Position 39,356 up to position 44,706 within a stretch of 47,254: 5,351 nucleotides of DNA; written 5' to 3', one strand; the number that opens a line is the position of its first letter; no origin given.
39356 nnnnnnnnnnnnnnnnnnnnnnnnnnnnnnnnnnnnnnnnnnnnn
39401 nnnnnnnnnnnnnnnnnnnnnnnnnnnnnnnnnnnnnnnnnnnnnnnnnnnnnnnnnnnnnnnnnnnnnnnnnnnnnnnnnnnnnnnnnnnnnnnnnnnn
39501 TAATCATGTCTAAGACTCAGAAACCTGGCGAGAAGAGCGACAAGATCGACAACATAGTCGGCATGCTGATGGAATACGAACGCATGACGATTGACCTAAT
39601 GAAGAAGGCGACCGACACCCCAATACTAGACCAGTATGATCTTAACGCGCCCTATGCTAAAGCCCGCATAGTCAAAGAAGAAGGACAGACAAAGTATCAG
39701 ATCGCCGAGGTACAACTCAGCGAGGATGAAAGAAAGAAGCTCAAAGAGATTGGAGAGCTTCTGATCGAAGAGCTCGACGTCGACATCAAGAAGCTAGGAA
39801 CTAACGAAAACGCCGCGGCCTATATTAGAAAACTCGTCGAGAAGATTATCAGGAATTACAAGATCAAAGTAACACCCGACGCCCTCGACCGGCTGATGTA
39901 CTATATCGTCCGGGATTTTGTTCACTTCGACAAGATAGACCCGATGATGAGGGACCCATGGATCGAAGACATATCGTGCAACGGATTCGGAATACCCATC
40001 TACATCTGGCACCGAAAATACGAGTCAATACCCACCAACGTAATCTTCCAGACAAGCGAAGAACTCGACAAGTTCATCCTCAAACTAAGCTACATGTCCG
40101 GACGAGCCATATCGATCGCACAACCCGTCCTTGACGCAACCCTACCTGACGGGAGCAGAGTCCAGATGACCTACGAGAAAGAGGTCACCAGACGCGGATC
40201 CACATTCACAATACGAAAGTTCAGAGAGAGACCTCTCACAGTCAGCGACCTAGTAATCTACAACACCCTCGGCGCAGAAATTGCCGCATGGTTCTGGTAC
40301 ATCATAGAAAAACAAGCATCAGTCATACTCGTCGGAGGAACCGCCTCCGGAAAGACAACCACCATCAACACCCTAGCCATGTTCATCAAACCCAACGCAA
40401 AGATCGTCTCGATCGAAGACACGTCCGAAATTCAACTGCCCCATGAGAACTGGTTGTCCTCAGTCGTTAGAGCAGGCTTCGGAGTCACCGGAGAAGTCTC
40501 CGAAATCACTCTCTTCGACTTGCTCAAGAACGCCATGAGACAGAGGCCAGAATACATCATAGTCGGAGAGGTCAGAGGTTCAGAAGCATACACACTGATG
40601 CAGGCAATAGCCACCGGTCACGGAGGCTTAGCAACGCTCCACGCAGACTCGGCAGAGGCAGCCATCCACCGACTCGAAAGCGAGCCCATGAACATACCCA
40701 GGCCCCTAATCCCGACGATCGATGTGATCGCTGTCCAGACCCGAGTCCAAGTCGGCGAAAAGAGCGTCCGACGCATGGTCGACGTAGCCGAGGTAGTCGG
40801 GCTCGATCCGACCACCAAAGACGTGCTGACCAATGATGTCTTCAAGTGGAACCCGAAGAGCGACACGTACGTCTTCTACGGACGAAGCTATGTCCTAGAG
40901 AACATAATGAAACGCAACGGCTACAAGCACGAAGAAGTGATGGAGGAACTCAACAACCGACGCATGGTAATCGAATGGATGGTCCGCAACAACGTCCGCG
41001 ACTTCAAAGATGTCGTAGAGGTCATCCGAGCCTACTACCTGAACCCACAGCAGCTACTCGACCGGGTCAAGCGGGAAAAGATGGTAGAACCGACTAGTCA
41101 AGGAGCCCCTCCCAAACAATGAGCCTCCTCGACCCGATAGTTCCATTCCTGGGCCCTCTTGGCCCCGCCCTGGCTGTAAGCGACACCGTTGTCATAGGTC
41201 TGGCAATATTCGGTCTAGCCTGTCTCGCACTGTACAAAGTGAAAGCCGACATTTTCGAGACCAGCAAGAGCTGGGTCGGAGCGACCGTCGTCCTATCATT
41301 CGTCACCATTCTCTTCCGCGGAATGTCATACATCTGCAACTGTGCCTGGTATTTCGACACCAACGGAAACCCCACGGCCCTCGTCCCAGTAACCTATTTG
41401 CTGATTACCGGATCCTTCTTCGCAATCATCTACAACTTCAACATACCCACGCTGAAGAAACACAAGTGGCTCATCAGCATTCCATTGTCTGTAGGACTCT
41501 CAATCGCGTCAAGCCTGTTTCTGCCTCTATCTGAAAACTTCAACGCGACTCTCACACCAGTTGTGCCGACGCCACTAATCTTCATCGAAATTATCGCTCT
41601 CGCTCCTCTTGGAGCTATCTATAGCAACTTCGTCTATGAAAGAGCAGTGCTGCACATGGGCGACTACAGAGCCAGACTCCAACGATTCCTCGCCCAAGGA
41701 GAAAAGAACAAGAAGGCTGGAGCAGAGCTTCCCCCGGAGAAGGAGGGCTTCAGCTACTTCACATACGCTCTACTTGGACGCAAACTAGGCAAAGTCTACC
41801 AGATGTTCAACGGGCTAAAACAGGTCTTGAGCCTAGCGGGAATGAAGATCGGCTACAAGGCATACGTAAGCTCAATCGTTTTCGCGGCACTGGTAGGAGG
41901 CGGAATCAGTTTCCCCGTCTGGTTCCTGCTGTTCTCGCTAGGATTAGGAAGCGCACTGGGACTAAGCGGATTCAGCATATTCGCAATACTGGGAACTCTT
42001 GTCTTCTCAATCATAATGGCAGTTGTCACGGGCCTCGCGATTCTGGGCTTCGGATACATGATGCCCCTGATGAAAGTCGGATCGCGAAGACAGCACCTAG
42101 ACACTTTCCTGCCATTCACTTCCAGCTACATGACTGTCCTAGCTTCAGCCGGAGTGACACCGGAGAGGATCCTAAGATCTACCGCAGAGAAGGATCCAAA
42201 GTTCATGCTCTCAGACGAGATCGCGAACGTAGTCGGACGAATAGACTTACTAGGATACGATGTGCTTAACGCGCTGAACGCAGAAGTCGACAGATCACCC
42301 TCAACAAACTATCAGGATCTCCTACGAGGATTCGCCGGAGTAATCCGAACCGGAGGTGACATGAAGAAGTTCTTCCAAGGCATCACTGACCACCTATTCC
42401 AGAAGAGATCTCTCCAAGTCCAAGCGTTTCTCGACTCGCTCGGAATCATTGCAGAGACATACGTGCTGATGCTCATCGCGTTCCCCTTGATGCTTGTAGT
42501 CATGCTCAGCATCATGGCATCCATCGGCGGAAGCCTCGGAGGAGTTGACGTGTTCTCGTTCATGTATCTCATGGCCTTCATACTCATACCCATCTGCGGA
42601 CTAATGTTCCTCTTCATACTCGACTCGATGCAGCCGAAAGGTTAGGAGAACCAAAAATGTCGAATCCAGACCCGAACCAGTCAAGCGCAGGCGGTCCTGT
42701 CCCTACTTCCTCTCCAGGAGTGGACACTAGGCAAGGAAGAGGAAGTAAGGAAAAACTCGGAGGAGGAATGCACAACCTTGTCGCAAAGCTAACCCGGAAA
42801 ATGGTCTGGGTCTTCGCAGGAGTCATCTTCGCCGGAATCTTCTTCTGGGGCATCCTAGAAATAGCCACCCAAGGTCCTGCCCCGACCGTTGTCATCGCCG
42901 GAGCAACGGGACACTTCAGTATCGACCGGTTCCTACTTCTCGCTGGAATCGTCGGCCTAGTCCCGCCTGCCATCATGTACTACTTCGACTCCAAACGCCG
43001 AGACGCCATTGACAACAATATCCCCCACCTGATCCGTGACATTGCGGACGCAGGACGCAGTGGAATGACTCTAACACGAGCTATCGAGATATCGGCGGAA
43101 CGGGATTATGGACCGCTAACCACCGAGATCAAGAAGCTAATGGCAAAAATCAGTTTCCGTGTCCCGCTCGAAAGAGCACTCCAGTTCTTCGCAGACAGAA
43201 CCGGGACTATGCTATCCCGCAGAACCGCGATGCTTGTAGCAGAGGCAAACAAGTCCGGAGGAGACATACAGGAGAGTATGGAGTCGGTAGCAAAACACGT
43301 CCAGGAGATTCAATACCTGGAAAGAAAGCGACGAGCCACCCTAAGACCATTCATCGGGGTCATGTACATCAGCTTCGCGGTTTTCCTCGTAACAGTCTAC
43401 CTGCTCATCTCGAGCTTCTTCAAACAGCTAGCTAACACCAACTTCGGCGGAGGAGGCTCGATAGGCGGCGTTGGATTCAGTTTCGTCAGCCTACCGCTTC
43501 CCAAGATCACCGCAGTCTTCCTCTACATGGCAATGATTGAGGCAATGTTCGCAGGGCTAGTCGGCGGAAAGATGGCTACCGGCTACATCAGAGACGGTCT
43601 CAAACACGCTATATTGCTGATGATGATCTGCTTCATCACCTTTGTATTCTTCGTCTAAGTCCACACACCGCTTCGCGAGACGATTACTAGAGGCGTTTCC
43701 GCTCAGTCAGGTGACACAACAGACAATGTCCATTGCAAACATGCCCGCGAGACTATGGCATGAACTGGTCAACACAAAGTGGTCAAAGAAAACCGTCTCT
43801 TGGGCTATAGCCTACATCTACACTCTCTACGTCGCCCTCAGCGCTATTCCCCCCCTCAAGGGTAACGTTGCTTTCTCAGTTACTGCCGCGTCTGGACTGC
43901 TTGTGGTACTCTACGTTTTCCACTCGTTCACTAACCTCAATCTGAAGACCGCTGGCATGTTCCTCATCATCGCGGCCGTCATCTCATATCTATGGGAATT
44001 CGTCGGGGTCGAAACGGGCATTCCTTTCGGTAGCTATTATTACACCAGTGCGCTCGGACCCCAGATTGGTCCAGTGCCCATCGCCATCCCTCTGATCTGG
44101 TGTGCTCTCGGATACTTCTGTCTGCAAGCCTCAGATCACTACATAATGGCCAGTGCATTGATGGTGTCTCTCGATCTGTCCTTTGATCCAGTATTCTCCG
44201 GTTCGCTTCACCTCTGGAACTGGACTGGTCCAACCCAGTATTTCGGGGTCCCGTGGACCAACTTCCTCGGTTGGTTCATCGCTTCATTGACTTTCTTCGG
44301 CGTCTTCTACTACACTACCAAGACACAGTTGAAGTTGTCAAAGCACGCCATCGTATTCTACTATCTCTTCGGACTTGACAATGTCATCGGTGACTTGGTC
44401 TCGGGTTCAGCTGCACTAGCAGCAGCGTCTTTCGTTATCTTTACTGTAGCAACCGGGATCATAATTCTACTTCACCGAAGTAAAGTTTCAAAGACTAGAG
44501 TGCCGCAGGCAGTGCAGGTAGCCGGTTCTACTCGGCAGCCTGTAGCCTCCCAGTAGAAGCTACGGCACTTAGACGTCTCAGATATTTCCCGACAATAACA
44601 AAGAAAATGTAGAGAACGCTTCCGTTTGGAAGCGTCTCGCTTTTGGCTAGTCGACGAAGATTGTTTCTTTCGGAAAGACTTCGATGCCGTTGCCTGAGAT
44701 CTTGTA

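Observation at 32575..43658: Type IV filament locus with archaellum-like gene order but pilin-like subunits, a two-gene KaiC-like module and a two-gene platform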

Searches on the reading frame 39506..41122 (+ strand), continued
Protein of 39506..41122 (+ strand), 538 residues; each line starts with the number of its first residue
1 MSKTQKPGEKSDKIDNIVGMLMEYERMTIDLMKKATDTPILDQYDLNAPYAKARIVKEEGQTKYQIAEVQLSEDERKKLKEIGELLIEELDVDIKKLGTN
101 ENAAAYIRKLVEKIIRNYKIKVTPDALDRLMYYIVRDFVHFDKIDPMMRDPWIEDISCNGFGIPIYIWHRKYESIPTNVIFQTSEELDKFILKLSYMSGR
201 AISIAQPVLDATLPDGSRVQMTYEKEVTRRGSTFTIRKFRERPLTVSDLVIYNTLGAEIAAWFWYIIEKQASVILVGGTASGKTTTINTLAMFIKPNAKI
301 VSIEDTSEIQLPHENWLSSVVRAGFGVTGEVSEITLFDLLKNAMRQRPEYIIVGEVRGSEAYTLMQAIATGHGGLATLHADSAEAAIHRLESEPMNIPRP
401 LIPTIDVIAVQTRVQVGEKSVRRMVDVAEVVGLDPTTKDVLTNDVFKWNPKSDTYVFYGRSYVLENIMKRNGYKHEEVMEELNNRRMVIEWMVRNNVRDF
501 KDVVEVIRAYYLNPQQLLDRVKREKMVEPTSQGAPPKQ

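Call 23: find_encoding_contigs(protein=P0024, flank=10000, max_places=2)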
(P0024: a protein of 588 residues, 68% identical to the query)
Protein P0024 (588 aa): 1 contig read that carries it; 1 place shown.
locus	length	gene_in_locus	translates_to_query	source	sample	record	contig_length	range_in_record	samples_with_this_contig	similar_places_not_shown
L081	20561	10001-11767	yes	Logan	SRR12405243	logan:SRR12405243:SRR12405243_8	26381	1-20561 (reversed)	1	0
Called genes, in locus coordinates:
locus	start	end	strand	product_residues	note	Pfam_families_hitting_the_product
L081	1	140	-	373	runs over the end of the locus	PF26356:Pelota_N, PF03464:eRF1_2 (weak), PF03465:eRF1_3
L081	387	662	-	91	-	-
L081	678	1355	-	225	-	PF00696:AA_kinase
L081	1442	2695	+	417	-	PF03463:eRF1_1, PF18854:baeRF_family10, PF03464:eRF1_2, PF18859:acVLRF1, PF03465:eRF1_3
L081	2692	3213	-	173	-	PF04068:Fer4_RLI (faint), PF04034:Ribo_biogen_C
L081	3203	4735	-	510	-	PF03853:YjeF_N, PF01256:Carb_kinase, PF02110:HK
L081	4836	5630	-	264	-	PF01478:Peptidase_A24, PF06847:Arc_PepC_II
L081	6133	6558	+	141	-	-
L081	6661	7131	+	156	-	-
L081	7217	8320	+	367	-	-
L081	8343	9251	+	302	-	PF06745:ATPase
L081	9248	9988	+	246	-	PF05625:PAXNEB (faint), PF06745:ATPase, PF23442:DUF7125, PF24336:DUF7504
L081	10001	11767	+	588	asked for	PF00437:T2SSE, PF27713:UCP018868 (weak)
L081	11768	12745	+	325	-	PF00482:T2SSF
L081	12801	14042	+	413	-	PF00482:T2SSF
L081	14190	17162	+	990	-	PF13620:CarboxypepD_reg (faint)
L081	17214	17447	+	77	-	PF01037:AsnC_trans_reg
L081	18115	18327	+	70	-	-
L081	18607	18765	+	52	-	-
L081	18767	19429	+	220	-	-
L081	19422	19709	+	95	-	-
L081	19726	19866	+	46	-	-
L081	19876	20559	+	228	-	?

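Call 24: find_encoding_contigs(protein=P0040, flank=10000, max_places=2)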
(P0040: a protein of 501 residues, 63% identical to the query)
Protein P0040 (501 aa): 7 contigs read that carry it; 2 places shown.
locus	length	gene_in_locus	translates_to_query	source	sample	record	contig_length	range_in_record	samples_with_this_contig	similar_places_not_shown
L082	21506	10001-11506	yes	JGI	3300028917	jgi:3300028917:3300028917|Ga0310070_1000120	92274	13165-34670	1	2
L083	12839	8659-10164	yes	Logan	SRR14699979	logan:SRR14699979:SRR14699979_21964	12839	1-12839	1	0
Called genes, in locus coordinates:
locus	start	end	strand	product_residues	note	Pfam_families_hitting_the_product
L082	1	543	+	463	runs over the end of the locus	PF01547:SBP_bac_1, PF13416:SBP_bac_8, PF13531:SBP_bac_11 (weak), PF13343:SBP_bac_6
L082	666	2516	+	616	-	PF00528:BPD_transp_1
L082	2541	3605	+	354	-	PF00005:ABC_tran, PF13304:AAA_21 (weak), PF08402:TOBE_2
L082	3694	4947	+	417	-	PF00589:Phage_integrase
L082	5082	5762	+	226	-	-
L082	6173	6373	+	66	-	-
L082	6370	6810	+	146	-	-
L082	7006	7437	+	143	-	-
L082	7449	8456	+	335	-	-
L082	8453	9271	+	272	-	PF13481:AAA_25, PF06745:ATPase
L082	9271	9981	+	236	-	PF06745:ATPase, PF23442:DUF7125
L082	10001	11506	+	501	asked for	PF00437:T2SSE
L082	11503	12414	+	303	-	PF00482:T2SSF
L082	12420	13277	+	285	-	PF00482:T2SSF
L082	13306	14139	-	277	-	PF01478:Peptidase_A24, PF06847:Arc_PepC_II (weak)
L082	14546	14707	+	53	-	-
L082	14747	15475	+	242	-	PF01522:Polysacc_deac_1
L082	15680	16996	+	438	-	PF13506:Glyco_transf_21 (faint), PF00535:Glycos_transf_2, PF10111:Glyco_tranf_2_2 (weak), PF13641:Glyco_tranf_2_3, PF01644:Chitin_synth_1, PF03142:Chitin_synth_2, PF13632:Glyco_trans_2_3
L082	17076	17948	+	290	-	PF03721:UDPG_MGDP_dh_N (faint), PF00984:UDPG_MGDP_dh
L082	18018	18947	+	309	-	PF01522:Polysacc_deac_1 (weak), PF10096:DUF2334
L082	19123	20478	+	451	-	PF00890:FAD_binding_2 (faint), PF01134:GIDA, PF01266:DAO (faint), PF01494:FAD_binding_3, PF07992:Pyr_redox_2 (faint), PF12831:FAD_oxidored (weak), PF22578:GGR_cat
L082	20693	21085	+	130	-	PF27297:AF_0843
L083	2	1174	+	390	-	?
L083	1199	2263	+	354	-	PF00005:ABC_tran, PF13304:AAA_21 (weak), PF08402:TOBE_2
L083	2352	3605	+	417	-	PF00589:Phage_integrase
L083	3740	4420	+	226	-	-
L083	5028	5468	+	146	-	-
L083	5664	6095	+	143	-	-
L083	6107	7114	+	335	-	-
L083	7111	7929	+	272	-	PF13481:AAA_25, PF06745:ATPase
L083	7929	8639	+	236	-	PF06745:ATPase, PF23442:DUF7125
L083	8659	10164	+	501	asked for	PF00437:T2SSE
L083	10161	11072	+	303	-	PF00482:T2SSF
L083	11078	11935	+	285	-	PF00482:T2SSF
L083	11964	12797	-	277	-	PF01478:Peptidase_A24, PF06847:Arc_PepC_II (weak)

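Call 25: find_encoding_contigs(protein=P0041, flank=10000, max_places=2)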
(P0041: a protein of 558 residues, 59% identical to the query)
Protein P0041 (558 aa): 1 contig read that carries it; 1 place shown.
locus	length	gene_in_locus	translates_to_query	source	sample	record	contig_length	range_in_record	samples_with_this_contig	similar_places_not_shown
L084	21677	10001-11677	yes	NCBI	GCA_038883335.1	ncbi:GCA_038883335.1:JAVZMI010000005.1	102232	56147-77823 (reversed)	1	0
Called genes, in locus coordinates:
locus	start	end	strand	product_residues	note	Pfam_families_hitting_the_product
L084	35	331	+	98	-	PF12838:Fer4_7 (faint), PF14697:Fer4_21 (weak), PF13237:Fer4_10 (faint), PF00037:Fer4 (faint), PF13187:Fer4_9 (weak)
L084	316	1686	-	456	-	PF00890:FAD_binding_2 (weak), PF01266:DAO (faint), PF01494:FAD_binding_3, PF03486:HI0933_like (weak), PF07992:Pyr_redox_2 (weak), PF12831:FAD_oxidored, PF13450:NAD_binding_8 (weak), PF22578:GGR_cat (weak), +1 more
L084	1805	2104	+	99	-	-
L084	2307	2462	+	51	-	-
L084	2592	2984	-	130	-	-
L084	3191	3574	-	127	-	PF18911:PKD_4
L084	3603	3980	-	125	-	PF13517:FG-GAP_3 (weak), PF18911:PKD_4 (weak)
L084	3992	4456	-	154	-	PF01839:FG-GAP (faint), PF13517:FG-GAP_3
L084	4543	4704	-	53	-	PF13517:FG-GAP_3 (weak)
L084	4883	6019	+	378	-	PF00656:Peptidase_C14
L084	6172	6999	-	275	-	PF02540:NAD_synthase, PF00733:Asn_synthase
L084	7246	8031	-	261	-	PF01978:TrmB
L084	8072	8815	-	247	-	PF00154:RecA_N (faint), PF03796:DnaB_C (weak), PF06745:ATPase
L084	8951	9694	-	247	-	PF03796:DnaB_C (weak), PF06745:ATPase, PF13481:AAA_25 (weak), PF23442:DUF7125 (faint), PF07088:GvpD_P-loop (faint)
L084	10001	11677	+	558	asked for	PF00437:T2SSE, PF23989:PilB3_C (faint)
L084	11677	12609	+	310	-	PF00482:T2SSF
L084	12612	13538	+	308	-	PF00482:T2SSF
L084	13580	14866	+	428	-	-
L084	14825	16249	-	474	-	PF02830:V4R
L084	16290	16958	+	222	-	PF00702:Hydrolase, PF12710:HAD, PF13419:HAD_2 (weak), PF08282:Hydrolase_3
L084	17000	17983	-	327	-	-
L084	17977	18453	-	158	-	-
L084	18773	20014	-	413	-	PF07690:MFS_1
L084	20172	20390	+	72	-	-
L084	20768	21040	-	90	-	-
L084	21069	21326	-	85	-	-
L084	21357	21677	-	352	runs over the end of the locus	PF00696:AA_kinase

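Call 65: search_protein_families(library=pfam, proteins=[L043:13385-13777:+, L028:10001-11437:+], max_evalue=1)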
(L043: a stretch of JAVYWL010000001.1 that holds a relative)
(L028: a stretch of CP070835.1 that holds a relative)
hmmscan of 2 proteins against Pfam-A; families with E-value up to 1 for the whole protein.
L043:13385-13777:+ (131 aa): 1 family
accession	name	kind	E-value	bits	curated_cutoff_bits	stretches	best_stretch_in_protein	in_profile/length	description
PF16441.10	DUF5038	-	0.0085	16.5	25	1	59-112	37-93/144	Domain of unknown function (DUF5038)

L028:10001-11437:+ (479 aa): 3 families
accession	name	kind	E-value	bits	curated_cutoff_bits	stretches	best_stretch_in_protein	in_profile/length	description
PF00437.27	T2SSE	-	9.6e-39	133.5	24.9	1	126-351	27-257/370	Type II/IV secretion system protein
PF23989.1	PilB3_C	-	0.078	13.6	27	1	422-478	12-68/83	PilB3-like, C-terminal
PF20720.3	nSTAND3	-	0.082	13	27.2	1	226-268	14-57/155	Novel STAND NTPase 3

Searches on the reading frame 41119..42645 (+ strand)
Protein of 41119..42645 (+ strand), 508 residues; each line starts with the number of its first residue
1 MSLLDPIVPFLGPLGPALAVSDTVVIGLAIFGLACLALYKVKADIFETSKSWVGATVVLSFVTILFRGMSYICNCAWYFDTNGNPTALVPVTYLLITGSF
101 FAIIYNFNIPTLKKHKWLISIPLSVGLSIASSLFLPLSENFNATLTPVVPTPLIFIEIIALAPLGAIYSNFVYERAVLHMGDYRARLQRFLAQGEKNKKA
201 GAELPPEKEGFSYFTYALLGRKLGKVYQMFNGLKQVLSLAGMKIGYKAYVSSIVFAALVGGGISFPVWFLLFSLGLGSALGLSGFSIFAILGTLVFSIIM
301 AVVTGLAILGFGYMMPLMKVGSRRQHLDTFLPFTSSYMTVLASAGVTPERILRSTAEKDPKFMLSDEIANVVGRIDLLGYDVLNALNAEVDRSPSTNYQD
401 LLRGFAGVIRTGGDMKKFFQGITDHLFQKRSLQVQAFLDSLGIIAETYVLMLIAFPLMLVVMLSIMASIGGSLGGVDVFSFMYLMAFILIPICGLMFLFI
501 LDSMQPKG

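Call 4: search_protein_families(library=pfam, proteins=[window:41119-42645:+], max_evalue=0.01)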
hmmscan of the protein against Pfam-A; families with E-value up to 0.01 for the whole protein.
window:41119-42645:+ (508 aa): 1 family
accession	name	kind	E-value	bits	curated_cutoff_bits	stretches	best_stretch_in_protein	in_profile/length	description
PF00482.28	T2SSF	-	5.9e-13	49.3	25.2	1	336-462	3-124/125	Type II secretion system (T2SS), protein F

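Call 5: search_protein_families(library=ncbifam, proteins=[window:41119-42645:+], max_evalue=0.01)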
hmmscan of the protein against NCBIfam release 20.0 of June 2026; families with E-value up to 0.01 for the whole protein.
window:41119-42645:+ (508 aa): 5 families
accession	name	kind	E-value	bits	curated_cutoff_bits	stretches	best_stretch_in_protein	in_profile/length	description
NF004704.2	PRK06041.1-2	equivalog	1.3e-17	63.7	550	1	289-507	37-249/555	archaellar assembly protein ArlJ/FlaJ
NF004705.1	PRK06041.1-3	equivalog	4.8e-10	39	400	1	327-498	3-170/465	archaellar assembly protein ArlJ/FlaJ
NF046075.1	UpsF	equivalog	3.4e-08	32.7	400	1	286-507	42-252/484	membrane pilin protein UpsF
NF004703.2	PRK06041.1-1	equivalog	3.9e-08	32.1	570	1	323-499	32-205/525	archaellar assembly protein ArlJ/FlaJ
NF053673.1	bindosome_BasF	exception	2.8e-06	26.2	1300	1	311-463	185-337/656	bindosome assembly system membrane anchoring protein BasF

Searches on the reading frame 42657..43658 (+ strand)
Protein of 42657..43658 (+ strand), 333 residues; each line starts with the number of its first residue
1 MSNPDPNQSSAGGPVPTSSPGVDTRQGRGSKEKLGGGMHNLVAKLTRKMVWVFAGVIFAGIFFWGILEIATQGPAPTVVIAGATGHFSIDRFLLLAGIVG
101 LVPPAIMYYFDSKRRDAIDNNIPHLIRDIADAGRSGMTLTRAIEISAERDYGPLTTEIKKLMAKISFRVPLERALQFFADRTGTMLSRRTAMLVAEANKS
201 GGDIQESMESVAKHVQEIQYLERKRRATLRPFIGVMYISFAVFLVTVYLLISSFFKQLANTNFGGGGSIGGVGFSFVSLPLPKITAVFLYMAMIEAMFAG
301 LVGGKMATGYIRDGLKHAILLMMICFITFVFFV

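Call 4: search_protein_families(library=pfam, proteins=[window:42657-43658:+], max_evalue=0.01)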
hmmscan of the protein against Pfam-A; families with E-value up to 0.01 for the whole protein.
window:42657-43658:+ (333 aa): 2 families
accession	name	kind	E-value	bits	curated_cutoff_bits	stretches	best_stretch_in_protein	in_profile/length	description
PF00482.28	T2SSF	-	2.9e-16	60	25.2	1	126-250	2-123/125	Type II secretion system (T2SS), protein F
PF11026.13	DUF2721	-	0.0074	16.6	28.3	0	198-266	30-100/129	Protein of unknown function (DUF2721)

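Call 5: search_protein_families(library=ncbifam, proteins=[window:42657-43658:+], max_evalue=0.01)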
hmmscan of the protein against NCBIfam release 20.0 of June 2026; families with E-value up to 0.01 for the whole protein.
window:42657-43658:+ (333 aa): 4 families
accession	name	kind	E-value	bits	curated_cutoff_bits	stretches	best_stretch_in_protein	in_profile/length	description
NF004704.2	PRK06041.1-2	equivalog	7.8e-18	64.5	550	1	87-330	297-544/555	archaellar assembly protein ArlJ/FlaJ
NF004705.1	PRK06041.1-3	equivalog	3.1e-14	52.8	400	1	93-330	219-452/465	archaellar assembly protein ArlJ/FlaJ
NF046075.1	UpsF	equivalog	7.8e-12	44.7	400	1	95-262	286-447/484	membrane pilin protein UpsF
NF004703.2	PRK06041.1-1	equivalog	5.3e-08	31.6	570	1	91-259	254-421/525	archaellar assembly protein ArlJ/FlaJ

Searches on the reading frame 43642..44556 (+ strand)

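Call 4: search_protein_families(library=pfam, proteins=[window:43642-44556:+], max_evalue=0.01)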
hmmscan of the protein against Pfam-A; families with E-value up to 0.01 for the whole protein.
window:43642-44556:+ (304 aa): 1 family
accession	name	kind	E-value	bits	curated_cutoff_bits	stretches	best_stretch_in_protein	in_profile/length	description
PF04240.17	Caroten_synth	-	1.3e-29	104.1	25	1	87-250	12-185/209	Carotenoid biosynthesis protein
